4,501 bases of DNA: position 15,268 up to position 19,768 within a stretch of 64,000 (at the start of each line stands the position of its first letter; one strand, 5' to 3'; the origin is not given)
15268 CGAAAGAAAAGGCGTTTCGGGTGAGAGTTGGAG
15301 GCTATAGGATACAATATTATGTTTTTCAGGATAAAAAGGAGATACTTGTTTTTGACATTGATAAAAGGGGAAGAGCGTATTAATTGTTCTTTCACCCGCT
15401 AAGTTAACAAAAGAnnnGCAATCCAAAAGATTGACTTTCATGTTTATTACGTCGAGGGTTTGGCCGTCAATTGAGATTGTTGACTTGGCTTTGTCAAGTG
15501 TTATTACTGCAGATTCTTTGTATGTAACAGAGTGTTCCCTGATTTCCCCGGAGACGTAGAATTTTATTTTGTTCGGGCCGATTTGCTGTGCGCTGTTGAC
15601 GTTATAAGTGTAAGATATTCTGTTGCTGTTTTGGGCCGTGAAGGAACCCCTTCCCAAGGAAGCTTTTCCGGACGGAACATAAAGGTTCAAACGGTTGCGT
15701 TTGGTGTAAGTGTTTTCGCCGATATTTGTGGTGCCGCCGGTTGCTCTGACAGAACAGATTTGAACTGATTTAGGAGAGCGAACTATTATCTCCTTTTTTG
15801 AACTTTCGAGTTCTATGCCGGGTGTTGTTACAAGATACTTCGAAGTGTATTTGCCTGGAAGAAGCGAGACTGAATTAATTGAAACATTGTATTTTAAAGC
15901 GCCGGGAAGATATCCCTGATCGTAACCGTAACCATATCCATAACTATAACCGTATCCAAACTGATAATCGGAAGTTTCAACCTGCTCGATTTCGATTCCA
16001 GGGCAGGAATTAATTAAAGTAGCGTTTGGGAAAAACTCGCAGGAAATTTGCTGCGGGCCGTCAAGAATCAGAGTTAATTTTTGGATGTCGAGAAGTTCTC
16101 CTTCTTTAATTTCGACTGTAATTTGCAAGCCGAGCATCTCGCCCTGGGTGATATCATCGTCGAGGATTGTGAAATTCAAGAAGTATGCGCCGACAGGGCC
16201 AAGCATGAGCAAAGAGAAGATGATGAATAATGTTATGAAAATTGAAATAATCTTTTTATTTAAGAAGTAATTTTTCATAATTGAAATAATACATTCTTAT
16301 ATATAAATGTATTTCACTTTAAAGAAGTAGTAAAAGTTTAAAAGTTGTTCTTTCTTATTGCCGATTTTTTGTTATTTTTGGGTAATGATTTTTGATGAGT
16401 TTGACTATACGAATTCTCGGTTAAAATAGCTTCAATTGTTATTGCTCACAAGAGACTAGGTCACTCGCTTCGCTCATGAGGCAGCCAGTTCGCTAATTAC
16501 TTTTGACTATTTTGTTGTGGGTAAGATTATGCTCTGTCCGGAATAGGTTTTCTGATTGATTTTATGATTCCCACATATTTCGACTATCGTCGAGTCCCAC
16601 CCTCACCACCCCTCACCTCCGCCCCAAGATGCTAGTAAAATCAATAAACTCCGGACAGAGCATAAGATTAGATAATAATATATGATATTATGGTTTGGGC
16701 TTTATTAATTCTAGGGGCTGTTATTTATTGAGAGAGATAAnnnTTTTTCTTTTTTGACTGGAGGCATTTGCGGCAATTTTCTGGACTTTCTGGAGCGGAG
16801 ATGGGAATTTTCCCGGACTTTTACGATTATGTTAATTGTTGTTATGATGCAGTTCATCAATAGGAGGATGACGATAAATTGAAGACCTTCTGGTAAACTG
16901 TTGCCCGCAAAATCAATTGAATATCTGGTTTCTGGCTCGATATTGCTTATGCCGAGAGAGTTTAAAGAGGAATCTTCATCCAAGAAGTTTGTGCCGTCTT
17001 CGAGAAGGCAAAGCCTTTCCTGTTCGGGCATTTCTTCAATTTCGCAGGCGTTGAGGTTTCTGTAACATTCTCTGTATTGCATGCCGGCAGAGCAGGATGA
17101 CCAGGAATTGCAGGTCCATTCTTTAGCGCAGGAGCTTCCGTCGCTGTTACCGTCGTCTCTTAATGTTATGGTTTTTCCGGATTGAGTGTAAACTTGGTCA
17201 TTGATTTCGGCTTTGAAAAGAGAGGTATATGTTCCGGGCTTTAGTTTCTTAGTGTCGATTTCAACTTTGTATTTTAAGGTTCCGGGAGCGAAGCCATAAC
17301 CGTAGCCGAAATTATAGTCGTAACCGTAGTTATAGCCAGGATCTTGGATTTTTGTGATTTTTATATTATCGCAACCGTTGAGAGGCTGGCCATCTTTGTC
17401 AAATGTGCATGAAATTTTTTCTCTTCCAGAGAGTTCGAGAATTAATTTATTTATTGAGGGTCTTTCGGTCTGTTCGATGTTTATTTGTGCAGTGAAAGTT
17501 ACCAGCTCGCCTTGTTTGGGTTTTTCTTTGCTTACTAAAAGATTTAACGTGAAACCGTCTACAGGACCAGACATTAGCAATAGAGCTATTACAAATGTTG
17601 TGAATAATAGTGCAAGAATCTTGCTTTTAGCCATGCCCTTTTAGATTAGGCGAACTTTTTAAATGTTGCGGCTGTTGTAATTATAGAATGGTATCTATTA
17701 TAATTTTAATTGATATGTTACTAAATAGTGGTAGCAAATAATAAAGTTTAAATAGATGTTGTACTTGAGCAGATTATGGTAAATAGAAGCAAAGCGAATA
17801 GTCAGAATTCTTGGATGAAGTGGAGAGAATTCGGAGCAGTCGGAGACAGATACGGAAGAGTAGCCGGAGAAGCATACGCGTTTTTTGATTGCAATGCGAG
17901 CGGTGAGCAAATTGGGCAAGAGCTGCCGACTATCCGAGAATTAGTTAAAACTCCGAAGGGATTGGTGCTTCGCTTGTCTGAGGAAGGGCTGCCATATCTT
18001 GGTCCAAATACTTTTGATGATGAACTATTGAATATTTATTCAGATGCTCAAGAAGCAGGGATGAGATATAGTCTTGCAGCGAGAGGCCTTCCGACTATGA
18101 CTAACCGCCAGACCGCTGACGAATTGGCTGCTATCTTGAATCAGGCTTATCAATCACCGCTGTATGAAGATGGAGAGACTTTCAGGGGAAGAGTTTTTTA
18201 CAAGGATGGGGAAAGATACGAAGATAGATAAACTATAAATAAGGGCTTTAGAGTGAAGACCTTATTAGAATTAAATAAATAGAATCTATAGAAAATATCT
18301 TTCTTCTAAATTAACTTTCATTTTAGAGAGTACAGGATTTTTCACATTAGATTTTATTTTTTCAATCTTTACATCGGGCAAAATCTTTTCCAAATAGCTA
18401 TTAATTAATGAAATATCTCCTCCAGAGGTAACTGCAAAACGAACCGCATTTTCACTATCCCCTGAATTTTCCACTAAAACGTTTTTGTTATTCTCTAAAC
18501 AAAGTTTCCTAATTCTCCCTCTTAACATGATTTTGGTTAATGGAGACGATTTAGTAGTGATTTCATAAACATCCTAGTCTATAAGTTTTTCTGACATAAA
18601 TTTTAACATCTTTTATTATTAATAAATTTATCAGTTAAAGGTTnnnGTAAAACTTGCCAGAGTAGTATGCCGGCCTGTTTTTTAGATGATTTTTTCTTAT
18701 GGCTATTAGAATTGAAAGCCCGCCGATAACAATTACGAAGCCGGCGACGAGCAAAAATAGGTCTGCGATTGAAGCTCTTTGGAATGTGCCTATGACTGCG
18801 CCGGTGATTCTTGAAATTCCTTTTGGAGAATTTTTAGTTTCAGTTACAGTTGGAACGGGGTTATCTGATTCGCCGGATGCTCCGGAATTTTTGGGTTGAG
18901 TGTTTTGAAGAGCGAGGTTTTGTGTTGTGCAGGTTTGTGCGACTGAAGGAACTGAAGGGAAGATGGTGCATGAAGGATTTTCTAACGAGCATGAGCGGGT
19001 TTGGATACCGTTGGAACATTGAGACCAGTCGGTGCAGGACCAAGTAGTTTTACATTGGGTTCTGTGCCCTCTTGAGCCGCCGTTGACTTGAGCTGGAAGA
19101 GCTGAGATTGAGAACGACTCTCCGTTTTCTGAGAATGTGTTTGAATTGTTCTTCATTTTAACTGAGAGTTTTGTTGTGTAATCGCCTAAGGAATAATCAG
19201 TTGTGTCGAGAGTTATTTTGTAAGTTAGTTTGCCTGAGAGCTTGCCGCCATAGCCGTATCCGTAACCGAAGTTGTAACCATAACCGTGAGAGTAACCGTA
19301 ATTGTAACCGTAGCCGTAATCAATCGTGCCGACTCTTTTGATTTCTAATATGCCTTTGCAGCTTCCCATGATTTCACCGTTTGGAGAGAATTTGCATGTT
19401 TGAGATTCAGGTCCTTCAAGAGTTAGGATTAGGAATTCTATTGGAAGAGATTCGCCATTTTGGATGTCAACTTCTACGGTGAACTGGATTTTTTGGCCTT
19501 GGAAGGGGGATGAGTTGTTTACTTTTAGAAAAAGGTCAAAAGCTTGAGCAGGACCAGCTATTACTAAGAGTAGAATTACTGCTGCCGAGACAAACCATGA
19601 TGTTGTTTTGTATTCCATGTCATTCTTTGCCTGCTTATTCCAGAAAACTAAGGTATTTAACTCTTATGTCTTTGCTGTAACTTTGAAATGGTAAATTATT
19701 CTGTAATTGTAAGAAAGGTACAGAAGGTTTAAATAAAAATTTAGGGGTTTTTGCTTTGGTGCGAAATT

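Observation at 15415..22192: Cluster of five paralogous secreted proteins sharing an N-terminal module with a poly(Gly-Tyr) loop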

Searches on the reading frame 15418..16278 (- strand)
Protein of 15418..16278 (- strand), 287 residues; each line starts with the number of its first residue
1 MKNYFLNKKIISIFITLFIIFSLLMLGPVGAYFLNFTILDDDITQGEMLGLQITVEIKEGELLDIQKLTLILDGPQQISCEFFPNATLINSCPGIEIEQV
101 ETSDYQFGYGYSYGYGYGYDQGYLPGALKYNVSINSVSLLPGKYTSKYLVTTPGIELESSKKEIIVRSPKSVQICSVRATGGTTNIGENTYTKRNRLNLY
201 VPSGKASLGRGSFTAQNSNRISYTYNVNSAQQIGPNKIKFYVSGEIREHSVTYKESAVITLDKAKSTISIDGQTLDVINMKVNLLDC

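Call 4: search_protein_families(library=pfam, proteins=[window:15418-16278:-], max_evalue=1)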
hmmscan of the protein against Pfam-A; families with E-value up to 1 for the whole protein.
window:15418-16278:- (287 aa): 0 families

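Call 5: search_protein_families(library=ncbifam, proteins=[window:15418-16278:-], max_evalue=1)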
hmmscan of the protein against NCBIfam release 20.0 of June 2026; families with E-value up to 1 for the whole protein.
window:15418-16278:- (287 aa): 0 families

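Call 22: search_protein_families(library=phrogs, proteins=[window:15418-16278:-], max_evalue=0.1)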
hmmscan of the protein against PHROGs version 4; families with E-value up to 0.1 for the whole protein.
window:15418-16278:- (287 aa): 0 families

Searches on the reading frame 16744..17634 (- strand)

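Call 4: search_protein_families(library=pfam, proteins=[window:16744-17634:-], max_evalue=1)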
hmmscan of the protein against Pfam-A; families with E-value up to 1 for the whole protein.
window:16744-17634:- (297 aa): 1 family
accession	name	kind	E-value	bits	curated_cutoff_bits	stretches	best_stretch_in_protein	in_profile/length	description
PF11797.14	WxLIP_HBD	-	0.027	14.9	28.9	1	119-150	90-121/138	WxL Interacting Protein, host binding domain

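Call 5: search_protein_families(library=ncbifam, proteins=[window:16744-17634:-], max_evalue=1)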
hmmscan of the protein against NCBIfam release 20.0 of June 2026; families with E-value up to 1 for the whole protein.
window:16744-17634:- (297 aa): 0 families

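Call 22: search_protein_families(library=phrogs, proteins=[window:16744-17634:-], max_evalue=0.1)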
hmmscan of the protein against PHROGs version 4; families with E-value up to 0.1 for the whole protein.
window:16744-17634:- (297 aa): 0 families

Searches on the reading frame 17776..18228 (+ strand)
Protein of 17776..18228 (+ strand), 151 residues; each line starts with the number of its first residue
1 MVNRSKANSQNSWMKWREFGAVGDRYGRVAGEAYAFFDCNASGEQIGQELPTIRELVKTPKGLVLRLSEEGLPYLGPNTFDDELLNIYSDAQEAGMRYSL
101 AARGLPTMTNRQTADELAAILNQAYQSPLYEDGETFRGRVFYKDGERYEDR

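Call 77: search_protein_families(library=pfam, proteins=[window:17776-18228:+], max_evalue=0.001)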
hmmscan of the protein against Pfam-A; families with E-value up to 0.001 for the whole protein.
window:17776-18228:+ (151 aa): 0 families
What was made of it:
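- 17776..18528 (.): Two small unrelated ORFs, 17776..18231(+) of 151 aa and 18286..18528(-) of 80 aa, lie between P2 and P3. They are not part of the family and are absent between the orthologous genes in L005, L006 and L013, so they are probably an insertion. No Pfam hit (call 77).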

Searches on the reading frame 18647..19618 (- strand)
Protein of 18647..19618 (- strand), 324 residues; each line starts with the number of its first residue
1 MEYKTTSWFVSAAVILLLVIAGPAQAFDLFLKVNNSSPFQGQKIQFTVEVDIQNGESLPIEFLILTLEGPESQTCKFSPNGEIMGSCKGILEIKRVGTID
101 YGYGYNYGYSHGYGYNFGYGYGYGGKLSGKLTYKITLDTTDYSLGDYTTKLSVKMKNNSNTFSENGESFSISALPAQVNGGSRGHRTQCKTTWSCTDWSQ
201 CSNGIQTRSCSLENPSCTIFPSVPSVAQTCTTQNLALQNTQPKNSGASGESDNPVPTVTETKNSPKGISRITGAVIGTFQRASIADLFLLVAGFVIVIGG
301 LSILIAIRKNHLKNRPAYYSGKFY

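Call 4: search_protein_families(library=pfam, proteins=[window:18647-19618:-], max_evalue=1)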
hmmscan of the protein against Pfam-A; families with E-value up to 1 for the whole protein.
window:18647-19618:- (324 aa): 2 families
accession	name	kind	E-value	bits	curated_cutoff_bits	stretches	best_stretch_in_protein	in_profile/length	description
PF02752.27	Arrestin_C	-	0.015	16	27.7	0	128-160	2-33/137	Arrestin (or S-antigen), C-terminal domain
PF11797.14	WxLIP_HBD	-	0.15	12.5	28.9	1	131-173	91-130/138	WxL Interacting Protein, host binding domain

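Call 5: search_protein_families(library=ncbifam, proteins=[window:18647-19618:-], max_evalue=1)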
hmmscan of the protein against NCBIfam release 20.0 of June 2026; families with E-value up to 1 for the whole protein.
window:18647-19618:- (324 aa): 0 families

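Call 21: search_solved_structures(query=A2, max_evalue=1, show_alignments=2)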
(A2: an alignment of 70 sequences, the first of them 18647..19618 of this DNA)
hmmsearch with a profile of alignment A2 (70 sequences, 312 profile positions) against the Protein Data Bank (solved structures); distinct sequences matched with E-value up to 1: 0.

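Call 22: search_protein_families(library=phrogs, proteins=[window:18647-19618:-], max_evalue=0.1)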
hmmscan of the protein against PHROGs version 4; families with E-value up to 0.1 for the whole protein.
window:18647-19618:- (324 aa): 0 families

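Call 24: predict_structure(alignment_id=A2)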
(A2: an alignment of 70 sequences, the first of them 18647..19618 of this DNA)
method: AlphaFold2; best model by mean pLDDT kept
length: 324 residues; sequences in the alignment: 70
mean_pLDDT: 77.8   pTM: 0.55
mean pLDDT of the five models: 77.8, 77.4, 76.8, 76.6, 76.4
residues with pLDDT >= 90: 142; 70-90: 76; 50-70: 53; < 50: 53
segments of 3 or more residues with pLDDT < 50: 109-111, 114-123, 243-280
pLDDT, mean of each block of 10 residues (from residue 1): 76 89 81 97 97 77 98 97 96 86 54 46 57 97 98 92 96 85 67 95 93 88 89 57 45 40 39 42 73 89 89 70 57
secondary structure, 60 per line:
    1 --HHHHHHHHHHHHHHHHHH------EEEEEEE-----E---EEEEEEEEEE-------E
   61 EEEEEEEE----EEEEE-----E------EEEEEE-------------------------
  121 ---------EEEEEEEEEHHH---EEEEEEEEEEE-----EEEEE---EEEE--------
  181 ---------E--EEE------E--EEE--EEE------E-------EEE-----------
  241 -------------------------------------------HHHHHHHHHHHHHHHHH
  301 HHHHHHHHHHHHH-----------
elements in order: H3-20 E27-33 E43-52 E60-68 E73-77 E90-95 E130-138 E145-155 E161-165 E169-172 E193-195 E205-207 E210-212 E227-229 H284-313
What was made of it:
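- Type-I anchoring with a distal head (call 24).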

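Call 28: fold_search(model_id=the predicted structure, library=pdb)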
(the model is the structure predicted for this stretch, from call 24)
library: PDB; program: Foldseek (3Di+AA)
matches with E <= 10: 1976; with E <= 0.001: 194
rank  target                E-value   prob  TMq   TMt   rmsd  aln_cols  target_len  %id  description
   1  8w2e_C                1.0e-04  1.00  0.25  0.36  12.3       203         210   12  SARS-CoV-2 M protein dimer in complex with JNJ-9676 and Fab-B (released 2025-01-29)
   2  6vm8_E                1.3e-04  1.00  0.25  0.32   9.2       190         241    8  SILv44 T cell receptor bound to HLA-A2 presenting gp100T2M peptide (IMDQVPFSV) (released 2020-11-25)
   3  8f5a_C                1.6e-04  1.00  0.23  0.33  12.1       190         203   10  Crystal Structure of KS1 TCR in complex with HLA-B*57:01-TW10 (released 2024-05-22)
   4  4kkq_B                1.8e-04  1.00  0.27  0.38  10.5       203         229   13  Crystal structure of Vibrio cholerae RbmA (crystal form 1) (released 2013-05-22)
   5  3gnm_L                1.8e-04  1.00  0.25  0.34  10.9       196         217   11  The crystal structure of the JAA-F11 monoclonal antibody Fab fragment (released 2010-03-23)
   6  8xwz_B                1.8e-04  1.00  0.22  0.32   8.7       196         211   12  Non-crystalline proximal tubulopathy and crystalline cast nephropathy-causing Bence-Jones protein PT-CN: An entire imm (released 2025-01-22)
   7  1uz6_E                2.1e-04  1.00  0.23  0.33  10.4       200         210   12  anti-Lewis X Fab fragment uncomplexed (released 2004-06-29)
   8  9f18_L                2.2e-04  1.00  0.25  0.35   9.7       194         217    8  Crystal structure of a first-in-class antibody for alpha-1,6-fucosylated prostate-specific antigen (released 2024-07-31)
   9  7n4i_L                2.3e-04  1.00  0.24  0.33   9.3       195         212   10  Crystal structure of SARS-CoV-2 receptor binding domain in complex with neutralizing human antibody WRAIR-2057. (released 2021-10-06)
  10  8ja5_L                2.3e-04  1.00  0.22  0.30  10.7       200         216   11  Crystal structure of Nipah Virus attachment (G) glycoprotein in complex with neutralizing antibody 14F8 (released 2024-05-08)
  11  1hxm_B                2.5e-04  1.00  0.26  0.34   8.1       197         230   12  Crystal Structure of a Human Vgamma9/Vdelta2 T Cell Receptor (released 2001-06-20)
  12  6x1v_L                2.5e-04  1.00  0.22  0.31  10.7       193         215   10  Structure of pHis Fab (SC44-8) in complex with pHis mimetic peptide (released 2021-02-03)
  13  6fbj_L                2.6e-04  1.00  0.23  0.32  11.0       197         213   13  monoclonal antibody targeting Matrix metalloproteinase 7 (released 2019-01-30)
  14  9lra_L                2.8e-04  1.00  0.23  0.32   9.9       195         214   12  Killer immunoglobulin receptor KIR2DL2 in complex with Pan2D Fab (released 2025-10-15)
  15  9maz_L                2.9e-04  1.00  0.25  0.34   9.8       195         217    9  Helical Reconstruction of DENV2 US/BID-V594/2006 tubular particles bound with J9 fab (released 2026-04-01)
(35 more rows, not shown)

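Call 35: fold_search(model_id=the predicted structure, library=viral)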
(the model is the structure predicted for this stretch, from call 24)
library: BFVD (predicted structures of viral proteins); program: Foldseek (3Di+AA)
matches with E <= 10: 706; with E <= 0.001: 16
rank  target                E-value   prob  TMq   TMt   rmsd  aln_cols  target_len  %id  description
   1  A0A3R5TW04            1.5e-06  1.00  0.30  0.38  20.3       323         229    9  Membrane glycoprotein [Epstein-Barr virus (strain GD1)]
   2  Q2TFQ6                1.3e-05  1.00  0.24  0.27  27.8       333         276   14  Hemagglutinin [Cowpox virus]
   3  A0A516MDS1            3.9e-05  1.00  0.23  0.42  11.2       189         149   12  (no name in the UniProt tables at hand)
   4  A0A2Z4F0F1            6.4e-05  1.00  0.29  0.31  13.1       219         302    9  (no name in the UniProt tables at hand)
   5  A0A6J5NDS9            9.9e-05  1.00  0.22  0.18  17.5       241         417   13  Big-1 domain-containing protein (Fragment) [uncultured Caudovirales phage]
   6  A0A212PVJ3            2.2e-04  0.98  0.21  0.20  31.8       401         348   14  Hemagglutinin [Cowpox virus]
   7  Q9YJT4                2.7e-04  1.00  0.25  0.34  19.0       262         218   10  Hemagglutinin [Myxoma virus]
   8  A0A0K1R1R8            2.7e-04  1.00  0.26  0.20  18.1       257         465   11  Envelope glycoprotein E [Testudinid alphaherpesvirus 3]
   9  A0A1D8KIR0            3.4e-04  1.00  0.23  0.09  13.2       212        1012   12  Baseplate hub + tail lysozyme [Synechococcus phage S-CAM3]
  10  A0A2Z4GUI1            3.6e-04  1.00  0.25  0.41  15.6       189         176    8  (no name in the UniProt tables at hand)
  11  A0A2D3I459            3.8e-04  0.96  0.17  0.19  29.9       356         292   13  CR1-gamma [Human mastadenovirus D]
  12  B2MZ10                4.7e-04  0.97  0.21  0.19  23.4       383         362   10  Envelope glycoprotein I [Infectious laryngotracheitis virus]
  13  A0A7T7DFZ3            6.2e-04  1.00  0.20  0.27  20.6       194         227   12  (no name in the UniProt tables at hand)
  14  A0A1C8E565            6.2e-04  0.91  0.20  0.17  28.9       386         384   16  (no name in the UniProt tables at hand)
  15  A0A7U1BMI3            6.6e-04  1.00  0.25  0.14  13.2       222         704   14  (no name in the UniProt tables at hand)
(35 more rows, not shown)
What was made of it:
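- The closest whole-chain fold neighbours in the viral library are type-I envelope glycoproteins (call 35).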

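Call 36: find_related_loci(query=A5, collection=genome_contigs, flank=8000)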
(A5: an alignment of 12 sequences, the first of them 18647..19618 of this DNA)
Query A5 (324 aa) in genome_contigs; peptide patterns used: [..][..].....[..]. (x = any residue, [..] = any of these).
113 stretches matched a pattern; 4 encode a relative of the query (tblastn E <= 1e-3); 4 distinct loci.
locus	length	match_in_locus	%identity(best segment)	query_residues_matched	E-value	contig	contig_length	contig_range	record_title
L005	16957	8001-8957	42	1-324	3e-60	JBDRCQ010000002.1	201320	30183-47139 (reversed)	MAG: archaeon isolate MEGAHIT-group-1.191 k141_2664879, whole genome shotgun sequence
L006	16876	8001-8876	42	4-309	1e-57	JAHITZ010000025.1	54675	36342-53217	MAG: Nanoarchaeota archaeon isolate MM_PC_MetaG.mb.229 MM_PC_MetaG.mb.229_k141_501750, whole genome shotgun sequence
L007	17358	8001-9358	39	1-305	1e-47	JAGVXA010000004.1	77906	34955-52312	Candidatus Pacearchaeota archaeon isolate RIFOXYC1_FULL_38_15 rifoxyc1_full_scaffold_163, whole genome shotgun sequence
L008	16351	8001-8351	26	2-115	2e-7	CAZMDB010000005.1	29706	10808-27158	MAG TPA_asm: uncultured Methanosarcinales archaeon isolate SRP252850_co1_224 genome assembly, contig: NODE_2649_length_2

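Call 66: find_related_loci(query=A5, collection=metagenome_contigs, flank=6000)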
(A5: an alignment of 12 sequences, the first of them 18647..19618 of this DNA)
Query A5 (324 aa) in metagenome_contigs; peptide patterns used: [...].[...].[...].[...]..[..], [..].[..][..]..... (x = any residue, [..] = any of these).
265 stretches matched a pattern; 11 encode a relative of the query (tblastn E <= 1e-3); 11 distinct loci.
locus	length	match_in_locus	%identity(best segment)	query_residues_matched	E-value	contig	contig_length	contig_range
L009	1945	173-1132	47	1-323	1e-67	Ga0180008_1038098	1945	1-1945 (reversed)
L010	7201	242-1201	47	1-323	1e-65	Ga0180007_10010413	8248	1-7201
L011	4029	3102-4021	45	1-323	7e-60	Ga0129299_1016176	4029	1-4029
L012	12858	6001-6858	38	1-305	1e-58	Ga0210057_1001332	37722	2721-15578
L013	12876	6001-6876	42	4-309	2e-57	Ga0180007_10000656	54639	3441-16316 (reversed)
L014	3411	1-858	44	17-300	6e-57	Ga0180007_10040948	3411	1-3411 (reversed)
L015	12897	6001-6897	36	1-312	5e-48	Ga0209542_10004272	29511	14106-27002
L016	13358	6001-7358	39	1-305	1e-47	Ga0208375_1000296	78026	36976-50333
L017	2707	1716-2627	39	4-324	1e-47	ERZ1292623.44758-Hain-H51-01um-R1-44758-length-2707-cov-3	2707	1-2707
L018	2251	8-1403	41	1-211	1e-34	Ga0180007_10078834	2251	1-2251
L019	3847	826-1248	47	21-174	2e-26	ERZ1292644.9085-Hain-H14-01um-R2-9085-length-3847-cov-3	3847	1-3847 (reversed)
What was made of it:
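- Tried and rejected: With the tighter alignment it returned few loci, because the patterns it chose were signal-peptide and strand motifs (calls 36, 66).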

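Call 69: find_related_loci(query=A5, collection=viral_contigs, flank=5000)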
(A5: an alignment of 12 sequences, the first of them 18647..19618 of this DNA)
Query A5 (324 aa) in viral_contigs; peptide patterns used: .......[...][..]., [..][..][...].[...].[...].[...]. (x = any residue, [..] = any of these).
48 stretches matched a pattern, but none encodes a relative of the query by tblastn (E <= 1e-3).
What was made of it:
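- Tried and rejected: The viral contig scan found no relatives (call 69).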

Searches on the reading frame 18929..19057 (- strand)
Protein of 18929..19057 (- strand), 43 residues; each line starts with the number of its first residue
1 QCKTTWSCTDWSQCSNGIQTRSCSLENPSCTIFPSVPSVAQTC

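Call 55: search_solved_structures(query=A7, max_evalue=10, show_alignments=3)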
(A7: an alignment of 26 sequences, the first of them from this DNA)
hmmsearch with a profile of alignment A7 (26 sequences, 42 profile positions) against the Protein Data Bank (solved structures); distinct sequences matched with E-value up to 10: 0.
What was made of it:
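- On Thrombospondin type-1 repeat (TSP1): The profile of the module (A7) hits no PDB sequence at E<=10 (call 55).
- Closest known: Thrombospondin type-1 repeat. Different: A 26-sequence profile of the module hits no PDB chain at E<=10 (call 55).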
